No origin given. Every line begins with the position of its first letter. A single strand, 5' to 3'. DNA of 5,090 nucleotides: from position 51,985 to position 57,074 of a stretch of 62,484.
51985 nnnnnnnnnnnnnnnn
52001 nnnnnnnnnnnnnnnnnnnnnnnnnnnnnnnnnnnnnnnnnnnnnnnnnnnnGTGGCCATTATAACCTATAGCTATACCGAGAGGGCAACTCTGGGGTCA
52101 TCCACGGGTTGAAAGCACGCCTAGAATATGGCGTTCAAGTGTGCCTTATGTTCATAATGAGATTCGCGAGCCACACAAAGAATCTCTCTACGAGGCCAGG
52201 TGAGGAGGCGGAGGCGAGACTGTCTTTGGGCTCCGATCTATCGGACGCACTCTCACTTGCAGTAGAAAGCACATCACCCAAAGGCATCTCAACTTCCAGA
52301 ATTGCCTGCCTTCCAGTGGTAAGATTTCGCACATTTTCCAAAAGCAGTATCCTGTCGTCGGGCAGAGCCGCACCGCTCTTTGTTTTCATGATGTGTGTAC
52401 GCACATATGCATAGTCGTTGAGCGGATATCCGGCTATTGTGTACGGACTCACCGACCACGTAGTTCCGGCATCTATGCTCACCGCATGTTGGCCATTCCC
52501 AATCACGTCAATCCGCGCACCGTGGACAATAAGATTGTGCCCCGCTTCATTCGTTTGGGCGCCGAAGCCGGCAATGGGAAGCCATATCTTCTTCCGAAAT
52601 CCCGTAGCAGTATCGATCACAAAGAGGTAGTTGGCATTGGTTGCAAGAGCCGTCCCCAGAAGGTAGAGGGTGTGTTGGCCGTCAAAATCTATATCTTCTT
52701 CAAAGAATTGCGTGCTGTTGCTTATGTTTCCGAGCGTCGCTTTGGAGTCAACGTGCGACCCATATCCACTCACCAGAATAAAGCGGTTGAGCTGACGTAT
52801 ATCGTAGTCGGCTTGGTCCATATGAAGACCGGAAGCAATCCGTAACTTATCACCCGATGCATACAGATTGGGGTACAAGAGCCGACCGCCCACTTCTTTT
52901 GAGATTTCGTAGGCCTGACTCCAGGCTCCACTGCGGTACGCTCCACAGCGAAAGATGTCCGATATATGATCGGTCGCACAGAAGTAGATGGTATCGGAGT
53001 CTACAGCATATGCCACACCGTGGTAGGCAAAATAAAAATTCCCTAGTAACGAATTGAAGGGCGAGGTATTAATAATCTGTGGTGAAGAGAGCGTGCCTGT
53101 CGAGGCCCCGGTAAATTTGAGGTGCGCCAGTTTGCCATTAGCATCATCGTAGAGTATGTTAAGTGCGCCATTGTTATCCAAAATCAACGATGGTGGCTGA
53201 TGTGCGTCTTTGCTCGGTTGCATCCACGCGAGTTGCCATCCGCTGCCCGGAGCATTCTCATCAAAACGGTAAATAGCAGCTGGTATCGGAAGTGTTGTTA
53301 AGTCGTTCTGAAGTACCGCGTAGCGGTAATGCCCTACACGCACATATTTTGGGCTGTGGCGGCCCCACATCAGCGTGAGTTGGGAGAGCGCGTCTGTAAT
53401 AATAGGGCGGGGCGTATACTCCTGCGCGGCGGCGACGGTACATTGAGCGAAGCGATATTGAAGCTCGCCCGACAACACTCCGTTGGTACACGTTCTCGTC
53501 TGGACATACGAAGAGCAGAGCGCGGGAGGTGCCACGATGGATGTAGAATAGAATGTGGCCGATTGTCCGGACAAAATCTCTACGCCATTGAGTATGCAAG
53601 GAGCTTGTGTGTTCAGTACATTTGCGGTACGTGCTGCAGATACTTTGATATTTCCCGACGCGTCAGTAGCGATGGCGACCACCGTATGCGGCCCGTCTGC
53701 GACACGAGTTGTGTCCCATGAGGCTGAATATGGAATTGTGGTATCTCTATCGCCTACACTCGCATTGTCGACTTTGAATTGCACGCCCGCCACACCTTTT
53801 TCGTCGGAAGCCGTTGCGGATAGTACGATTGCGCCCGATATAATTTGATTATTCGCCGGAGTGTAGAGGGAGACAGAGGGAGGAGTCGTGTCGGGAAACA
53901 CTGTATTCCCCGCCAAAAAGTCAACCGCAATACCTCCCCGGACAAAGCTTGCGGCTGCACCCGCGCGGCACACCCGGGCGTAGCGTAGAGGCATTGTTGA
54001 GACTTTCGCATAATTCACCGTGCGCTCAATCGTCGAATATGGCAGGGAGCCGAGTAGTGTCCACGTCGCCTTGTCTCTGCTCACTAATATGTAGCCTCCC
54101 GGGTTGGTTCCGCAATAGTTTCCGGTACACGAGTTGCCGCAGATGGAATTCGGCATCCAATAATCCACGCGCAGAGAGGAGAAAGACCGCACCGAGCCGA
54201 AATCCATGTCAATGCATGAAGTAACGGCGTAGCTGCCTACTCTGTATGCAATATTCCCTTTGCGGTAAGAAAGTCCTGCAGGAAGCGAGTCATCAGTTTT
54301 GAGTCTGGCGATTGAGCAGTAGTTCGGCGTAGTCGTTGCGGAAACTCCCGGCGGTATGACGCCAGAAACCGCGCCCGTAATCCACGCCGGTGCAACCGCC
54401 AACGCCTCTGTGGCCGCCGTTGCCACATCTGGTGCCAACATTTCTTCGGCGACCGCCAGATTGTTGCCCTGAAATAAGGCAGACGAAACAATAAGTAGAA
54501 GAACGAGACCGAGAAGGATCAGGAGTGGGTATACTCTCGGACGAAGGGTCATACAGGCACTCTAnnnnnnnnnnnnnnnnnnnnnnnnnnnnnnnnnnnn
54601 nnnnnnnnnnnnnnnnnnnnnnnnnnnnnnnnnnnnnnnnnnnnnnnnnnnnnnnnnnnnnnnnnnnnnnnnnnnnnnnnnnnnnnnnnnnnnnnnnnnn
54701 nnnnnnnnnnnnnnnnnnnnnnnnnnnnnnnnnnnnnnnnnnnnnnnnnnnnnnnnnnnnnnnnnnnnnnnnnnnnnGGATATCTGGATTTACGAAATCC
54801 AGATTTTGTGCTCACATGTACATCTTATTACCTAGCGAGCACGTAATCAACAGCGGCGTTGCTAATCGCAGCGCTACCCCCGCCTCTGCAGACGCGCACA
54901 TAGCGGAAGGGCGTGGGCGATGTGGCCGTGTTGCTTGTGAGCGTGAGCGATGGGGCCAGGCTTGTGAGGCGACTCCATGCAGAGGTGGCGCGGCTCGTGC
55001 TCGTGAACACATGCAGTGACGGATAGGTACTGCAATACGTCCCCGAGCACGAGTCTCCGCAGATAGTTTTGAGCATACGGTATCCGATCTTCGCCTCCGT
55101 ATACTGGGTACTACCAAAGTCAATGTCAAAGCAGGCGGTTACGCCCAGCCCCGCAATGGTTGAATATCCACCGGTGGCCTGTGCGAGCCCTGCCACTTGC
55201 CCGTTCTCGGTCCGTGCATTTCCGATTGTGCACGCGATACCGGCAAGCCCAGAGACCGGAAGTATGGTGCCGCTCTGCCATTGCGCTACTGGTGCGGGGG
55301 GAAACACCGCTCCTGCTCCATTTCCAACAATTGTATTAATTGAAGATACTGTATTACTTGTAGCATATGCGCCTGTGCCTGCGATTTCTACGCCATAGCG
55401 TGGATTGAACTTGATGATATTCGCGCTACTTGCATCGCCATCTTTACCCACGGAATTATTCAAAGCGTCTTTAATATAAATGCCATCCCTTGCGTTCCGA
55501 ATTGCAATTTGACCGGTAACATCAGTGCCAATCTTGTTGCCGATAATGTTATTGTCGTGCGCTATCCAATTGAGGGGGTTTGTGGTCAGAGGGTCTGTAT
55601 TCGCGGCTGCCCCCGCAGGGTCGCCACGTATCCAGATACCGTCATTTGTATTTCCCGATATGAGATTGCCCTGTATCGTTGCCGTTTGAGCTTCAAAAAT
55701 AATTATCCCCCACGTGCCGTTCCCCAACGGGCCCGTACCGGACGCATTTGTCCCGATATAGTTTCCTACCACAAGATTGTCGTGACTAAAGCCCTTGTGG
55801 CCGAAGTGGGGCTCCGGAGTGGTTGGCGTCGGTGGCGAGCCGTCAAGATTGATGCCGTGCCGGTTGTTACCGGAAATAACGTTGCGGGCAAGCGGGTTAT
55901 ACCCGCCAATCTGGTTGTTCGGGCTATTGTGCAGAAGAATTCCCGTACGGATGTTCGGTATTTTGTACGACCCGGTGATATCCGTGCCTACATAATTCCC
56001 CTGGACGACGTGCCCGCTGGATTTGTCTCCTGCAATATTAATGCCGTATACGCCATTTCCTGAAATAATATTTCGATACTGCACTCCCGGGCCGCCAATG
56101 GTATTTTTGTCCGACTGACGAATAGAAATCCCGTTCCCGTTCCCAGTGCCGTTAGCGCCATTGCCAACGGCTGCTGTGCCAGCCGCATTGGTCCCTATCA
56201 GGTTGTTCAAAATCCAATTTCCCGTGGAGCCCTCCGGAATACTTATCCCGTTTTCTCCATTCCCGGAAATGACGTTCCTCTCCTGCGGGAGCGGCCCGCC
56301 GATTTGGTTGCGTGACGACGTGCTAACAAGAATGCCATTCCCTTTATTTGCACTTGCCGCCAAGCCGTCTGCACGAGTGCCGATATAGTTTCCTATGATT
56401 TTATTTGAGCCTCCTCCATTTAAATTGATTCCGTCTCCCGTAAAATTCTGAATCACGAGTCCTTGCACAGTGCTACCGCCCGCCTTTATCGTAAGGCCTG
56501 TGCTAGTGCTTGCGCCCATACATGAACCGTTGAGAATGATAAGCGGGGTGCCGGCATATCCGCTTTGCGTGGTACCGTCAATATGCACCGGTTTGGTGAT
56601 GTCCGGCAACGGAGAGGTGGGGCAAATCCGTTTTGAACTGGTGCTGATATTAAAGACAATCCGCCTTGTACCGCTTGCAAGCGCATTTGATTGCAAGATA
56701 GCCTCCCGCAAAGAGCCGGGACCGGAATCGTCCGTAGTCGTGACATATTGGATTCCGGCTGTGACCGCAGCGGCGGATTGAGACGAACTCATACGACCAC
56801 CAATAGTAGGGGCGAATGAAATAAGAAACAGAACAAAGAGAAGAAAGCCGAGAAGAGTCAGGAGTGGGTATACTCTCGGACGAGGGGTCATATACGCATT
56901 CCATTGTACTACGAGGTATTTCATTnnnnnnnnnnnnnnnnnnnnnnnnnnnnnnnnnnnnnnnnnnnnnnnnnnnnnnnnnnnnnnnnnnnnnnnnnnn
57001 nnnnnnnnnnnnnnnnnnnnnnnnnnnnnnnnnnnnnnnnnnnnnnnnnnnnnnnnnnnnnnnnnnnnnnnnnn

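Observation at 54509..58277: Duplicated promoter + signal-anchor cassette grafted onto unrelated passenger domains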

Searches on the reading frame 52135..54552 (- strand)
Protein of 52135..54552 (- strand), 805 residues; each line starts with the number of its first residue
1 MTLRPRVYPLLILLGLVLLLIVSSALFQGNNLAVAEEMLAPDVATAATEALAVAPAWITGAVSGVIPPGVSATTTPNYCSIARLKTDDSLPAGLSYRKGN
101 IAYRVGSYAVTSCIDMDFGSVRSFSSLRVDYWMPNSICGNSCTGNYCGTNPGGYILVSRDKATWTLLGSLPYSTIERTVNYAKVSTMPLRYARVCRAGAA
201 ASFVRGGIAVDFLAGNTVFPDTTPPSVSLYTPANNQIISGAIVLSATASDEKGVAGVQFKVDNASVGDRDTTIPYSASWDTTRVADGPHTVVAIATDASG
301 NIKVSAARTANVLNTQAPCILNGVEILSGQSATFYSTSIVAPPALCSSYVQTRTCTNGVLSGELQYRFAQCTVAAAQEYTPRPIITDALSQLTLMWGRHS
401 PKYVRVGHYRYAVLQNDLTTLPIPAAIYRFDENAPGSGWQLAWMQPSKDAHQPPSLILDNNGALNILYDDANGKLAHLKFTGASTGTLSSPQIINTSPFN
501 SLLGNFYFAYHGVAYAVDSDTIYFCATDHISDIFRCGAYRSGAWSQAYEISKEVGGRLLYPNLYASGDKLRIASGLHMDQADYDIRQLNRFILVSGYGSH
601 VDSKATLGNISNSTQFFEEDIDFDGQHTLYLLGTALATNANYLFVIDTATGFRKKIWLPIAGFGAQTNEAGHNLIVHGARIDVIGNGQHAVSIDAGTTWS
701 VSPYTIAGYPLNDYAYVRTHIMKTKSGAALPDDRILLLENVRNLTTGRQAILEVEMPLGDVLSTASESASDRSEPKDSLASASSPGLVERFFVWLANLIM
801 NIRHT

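Call 10: search_protein_families(library=pfam, proteins=[window:52135-54552:-], max_evalue=0.01)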
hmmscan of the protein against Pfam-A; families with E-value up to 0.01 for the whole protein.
window:52135-54552:- (805 aa): 1 family
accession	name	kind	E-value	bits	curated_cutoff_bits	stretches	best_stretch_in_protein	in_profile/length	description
PF17957.7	Big_7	-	9.4e-16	58.7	24.1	1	225-292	1-69/70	Bacterial Ig domain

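Call 33: search_protein_families(library=phrogs, proteins=[window:52135-54552:-], max_evalue=0.001)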
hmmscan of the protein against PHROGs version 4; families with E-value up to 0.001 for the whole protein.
window:52135-54552:- (805 aa): 0 families

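Call 37: find_homologous_proteins(query=window:52135-54552:-)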
Query window:52135-54552:- (805 aa): 306 proteins with E <= 0.001 among 8000 candidates; the best 120 are listed.
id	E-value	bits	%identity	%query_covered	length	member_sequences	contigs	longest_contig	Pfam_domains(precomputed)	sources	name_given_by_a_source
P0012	0.0e+0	1827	100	100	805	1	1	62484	PF17957.8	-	-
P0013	1.2e-141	492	51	12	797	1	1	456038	PF27332.1,PF14347.12,PF02494.23,PF17957.8,PF13750.13,PF11088.13,PF19077.7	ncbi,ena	-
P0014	9.5e-139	482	40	16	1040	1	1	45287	PF17957.8,PF13750.13,PF06832.19,PF09136.17,PF19077.7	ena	-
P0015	2.7e-136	474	52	12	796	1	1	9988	PF14347.12,PF02494.23,PF17957.8,PF26548.1,PF13750.13,PF06832.19,PF15983.11,PF19077.7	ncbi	-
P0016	1.3e-119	419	46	13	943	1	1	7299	PF27332.1,PF11797.15,PF18981.7,PF02494.23,PF17957.8,PF13750.13,PF24384.2,PF19077.7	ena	-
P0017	9.3e-109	383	53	12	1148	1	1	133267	PF22352.3,PF17957.8,PF13750.13,PF05548.18,PF11088.13,PF19077.7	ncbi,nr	ncbi:MAG TPA: Ig-like domain-containing protein [Bdellovibrionota bacterium]|nr:Ig-like domain-conta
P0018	6.6e-108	380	42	19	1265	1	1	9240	PF02494.23,PF17957.8,PF13385.14,PF13750.13,PF06832.19,PF19077.7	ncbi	-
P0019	2.7e-107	378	42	18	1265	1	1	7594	PF02494.23,PF17957.8,PF13385.14,PF13750.13,PF06832.19,PF11088.13,PF19077.7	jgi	jgi:hypothetical protein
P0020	1.6e-106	376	47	12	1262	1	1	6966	PF17957.8,PF13385.14,PF13750.13,PF19077.7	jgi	jgi:O-glycosyl hydrolase/predicted secreted protein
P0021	3.4e-106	375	49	11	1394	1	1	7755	PF19906.5,PF17957.8,PF13750.13,PF17996.8,PF11131.13,PF19077.7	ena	-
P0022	6.4e-106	374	49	13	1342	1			PF17957.8,PF13750.13,PF17996.8,PF19078.7,PF15983.11,PF11088.13,PF19077.7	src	-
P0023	2.1e-104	369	51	12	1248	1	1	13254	PF17957.8,PF13385.14,PF13750.13,PF06832.19,PF19077.7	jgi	jgi:hypothetical protein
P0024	2.5e-103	365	49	12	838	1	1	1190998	PF10648.16,PF17957.8,PF13750.13,PF16640.12,PF14041.12,PF06832.19,PF19077.7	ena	-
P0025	4.6e-103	364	59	12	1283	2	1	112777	PF02494.23,PF17957.8,PF13750.13,PF17996.8,PF06832.19,PF11088.13,PF19077.7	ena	-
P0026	1.4e-97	346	53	11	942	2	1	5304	PF02494.23,PF17957.8,PF13750.13,PF17829.8,PF11088.13,PF19077.7,PF26353.1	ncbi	ncbi:MAG: Ig-like domain-containing protein, partial [Acidobacteriota bacterium]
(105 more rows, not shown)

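Call 47: search_solved_structures(query=P0012, max_evalue=0.1)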
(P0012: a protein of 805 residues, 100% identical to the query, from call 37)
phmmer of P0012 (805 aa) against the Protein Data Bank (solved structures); distinct sequences matched with E-value up to 0.1: 0.

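Call 63: search_protein_families(library=pfam, proteins=[window:52138-54552:-], max_evalue=5)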
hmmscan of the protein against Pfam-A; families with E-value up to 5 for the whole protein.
window:52138-54552:- (805 aa): 3 families
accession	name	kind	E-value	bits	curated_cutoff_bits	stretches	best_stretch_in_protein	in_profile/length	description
PF17957.7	Big_7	-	9.4e-16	58.7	24.1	1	225-292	1-69/70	Bacterial Ig domain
PF19077.6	Big_13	-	0.067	14.1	27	1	255-307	41-95/102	Bacterial Ig-like domain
PF15892.11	BNR_4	-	0.22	11.3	27.3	1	437-480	23-69/272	BNR repeat-containing family member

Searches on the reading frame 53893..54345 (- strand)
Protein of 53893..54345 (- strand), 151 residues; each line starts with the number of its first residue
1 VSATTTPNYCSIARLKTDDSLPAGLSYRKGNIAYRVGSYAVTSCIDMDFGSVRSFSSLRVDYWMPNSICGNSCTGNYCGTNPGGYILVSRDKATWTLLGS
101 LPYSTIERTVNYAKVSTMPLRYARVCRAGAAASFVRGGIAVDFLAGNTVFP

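Call 72: predict_structure(alignment_id=A4)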
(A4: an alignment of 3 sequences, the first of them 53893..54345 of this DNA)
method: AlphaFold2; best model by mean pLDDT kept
length: 151 residues; sequences in the alignment: 3
mean_pLDDT: 57.6   pTM: 0.63
mean pLDDT of the five models: 57.6, 57.0, 52.1, 52.0, 49.0
residues with pLDDT >= 90: 0; 70-90: 43; 50-70: 55; < 50: 53
segments of 3 or more residues with pLDDT < 50: 1-24, 26-32, 69-77, 132-140
pLDDT, mean of each block of 10 residues (from residue 1): 31 40 43 61 70 72 55 42 78 81 58 62 74 45 53 39
secondary structure, 60 per line:
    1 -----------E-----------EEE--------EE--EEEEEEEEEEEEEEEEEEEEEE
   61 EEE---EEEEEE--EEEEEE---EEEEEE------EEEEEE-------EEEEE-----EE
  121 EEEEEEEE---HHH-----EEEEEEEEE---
elements in order: E24-26 E39-63 E67-72 E75-80 E84-89 E96-101 E109-113 E119-128 E140-148

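Call 79: fold_search(model_id=the predicted structure, library=pdb)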
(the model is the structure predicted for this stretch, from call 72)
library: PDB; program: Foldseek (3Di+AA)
matches with E <= 10: 644; with E <= 0.001: 8
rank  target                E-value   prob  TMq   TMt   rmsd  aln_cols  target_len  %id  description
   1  2v5d                  1.1e-04  1.00  0.42  0.11   5.8       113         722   13  Structure of a Family 84 Glycoside Hydrolase and a Family 32 Carbohydrate-Binding Module in Tandem from Clostridium perf (released 2009-01-27)
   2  2w1u_B                3.0e-04  1.00  0.49  0.50   8.9       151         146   12  A family 32 carbohydrate-binding module, from the Mu toxin produced by Clostridium perfringens, in complex with beta-D (released 2009-05-05)
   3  2w1u_D                3.3e-04  1.00  0.51  0.53   8.4       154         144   13  A family 32 carbohydrate-binding module, from the Mu toxin produced by Clostridium perfringens, in complex with beta-D (released 2009-05-05)
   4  2w1q_A                5.1e-04  1.00  0.48  0.51   8.9       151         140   12  Unique ligand binding specificity for a family 32 Carbohydrate- Binding Module from the Mu toxin produced by Clostridi (released 2009-05-05)
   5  2wdb_D                7.0e-04  1.00  0.49  0.52   8.9       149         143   13  A family 32 carbohydrate-binding module, from the Mu toxin produced by Clostridium perfringens, in complex with beta-D (released 2009-05-05)
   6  5k9h                  8.3e-04  1.00  0.49  0.16   6.2       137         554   16  Crystal structure of a glycoside hydrolase 29 family member from an unknown rumen bacterium (released 2016-09-28)
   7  4a42_B                8.3e-04  1.00  0.44  0.52   8.1       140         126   11  CpGH89CBM32-6 produced by Clostridium perfringens (released 2012-04-04)
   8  2w1q_B                9.7e-04  1.00  0.49  0.53   8.9       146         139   12  Unique ligand binding specificity for a family 32 Carbohydrate- Binding Module from the Mu toxin produced by Clostridi (released 2009-05-05)
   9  4a42_A                1.2e-03  1.00  0.43  0.50   3.4       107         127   13  CpGH89CBM32-6 produced by Clostridium perfringens (released 2012-04-04)
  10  3ggl                  1.2e-03  1.00  0.43  0.41   5.1       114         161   16  X-Ray Structure of the C-terminal domain (277-440) of Putative chitobiase from Bacteroides thetaiotaomicron. Northeast S (released 2009-03-31)
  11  4zxe_A                1.3e-03  1.00  0.43  0.48   7.9       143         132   15  X-ray crystal structure of chitosan-binding module 1 derived from chitosanase/glucanase from Paenibacillus sp. IK-5. (released 2016-04-13)
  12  1w8o_A                1.3e-03  1.00  0.45  0.13   5.9       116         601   18  Contribution of the Active Site Aspartic Acid to Catalysis in the Bacterial Neuraminidase from Micromonospora viridifa (released 2004-09-29)
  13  2w1s_B                1.3e-03  1.00  0.49  0.53   8.9       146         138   12  Unique ligand binding specificity of a family 32 Carbohydrate-Binding Module from the Mu toxin produced by Clostridium (released 2009-05-05)
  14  3f2z                  1.4e-03  1.00  0.42  0.43   5.5       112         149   16  Crystal structure of the C-terminal domain of a chitobiase (BF3579) from Bacteroides fragilis, Northeast Structural Geno (released 2008-11-18)
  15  7wdt                  1.5e-03  1.00  0.43  0.09   4.1       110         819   13  6-sulfo-beta-D-N-acetylglucosaminidase from Bifidobacterium bifidum in complex with GlcNAc-6S (released 2022-12-28)
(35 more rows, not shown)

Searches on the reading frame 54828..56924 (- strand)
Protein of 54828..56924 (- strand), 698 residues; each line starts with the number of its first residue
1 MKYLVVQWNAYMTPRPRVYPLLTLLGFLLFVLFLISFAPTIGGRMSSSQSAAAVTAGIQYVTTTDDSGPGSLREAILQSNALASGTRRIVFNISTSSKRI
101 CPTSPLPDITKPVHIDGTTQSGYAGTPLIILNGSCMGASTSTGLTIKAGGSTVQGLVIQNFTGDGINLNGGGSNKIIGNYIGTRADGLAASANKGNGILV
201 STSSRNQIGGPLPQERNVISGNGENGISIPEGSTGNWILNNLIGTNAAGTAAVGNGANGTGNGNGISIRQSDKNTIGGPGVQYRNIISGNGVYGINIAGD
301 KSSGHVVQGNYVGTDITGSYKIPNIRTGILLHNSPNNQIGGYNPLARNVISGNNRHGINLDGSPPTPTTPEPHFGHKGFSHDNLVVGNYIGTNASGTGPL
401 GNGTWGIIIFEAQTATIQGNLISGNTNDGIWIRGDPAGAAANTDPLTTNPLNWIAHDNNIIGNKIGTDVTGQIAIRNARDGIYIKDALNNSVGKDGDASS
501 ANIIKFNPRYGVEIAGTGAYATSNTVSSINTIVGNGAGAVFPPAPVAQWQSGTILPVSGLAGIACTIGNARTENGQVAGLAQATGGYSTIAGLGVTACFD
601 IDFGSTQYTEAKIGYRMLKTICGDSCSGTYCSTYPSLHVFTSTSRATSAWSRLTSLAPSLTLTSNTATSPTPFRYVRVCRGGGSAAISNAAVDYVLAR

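Call 10: search_protein_families(library=pfam, proteins=[window:54828-56924:-], max_evalue=0.01)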
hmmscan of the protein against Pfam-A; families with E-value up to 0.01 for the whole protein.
window:54828-56924:- (698 aa): 2 families
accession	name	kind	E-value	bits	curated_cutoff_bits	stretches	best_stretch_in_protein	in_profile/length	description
PF13229.12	Beta_helix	-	4.2e-11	43.2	25.9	2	140-257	45-149/158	Right handed beta helix region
PF05048.19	NosD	-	1.5e-08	34.8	23.6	1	147-249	88-175/212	Periplasmic copper-binding protein (NosD)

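Call 33: search_protein_families(library=phrogs, proteins=[window:54828-56924:-], max_evalue=0.001)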
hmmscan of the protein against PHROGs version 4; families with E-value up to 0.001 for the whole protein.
window:54828-56924:- (698 aa): 0 families

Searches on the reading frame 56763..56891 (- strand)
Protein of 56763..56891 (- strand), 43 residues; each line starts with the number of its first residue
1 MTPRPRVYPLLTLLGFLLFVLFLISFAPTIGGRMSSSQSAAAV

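Call 57: search_protein_representatives(alignment_id=A3)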
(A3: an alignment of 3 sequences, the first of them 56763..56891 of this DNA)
Query: 3 sequences, 43 profile positions. Proteins with E-value up to 0.001 (for the whole library): 2; up to 1e-10: 2; up to 1e-30: 0. The best 2 are listed.
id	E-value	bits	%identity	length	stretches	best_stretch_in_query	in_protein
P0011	3.2e-22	94.0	-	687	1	1-43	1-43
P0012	4.8e-17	77.4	-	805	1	1-43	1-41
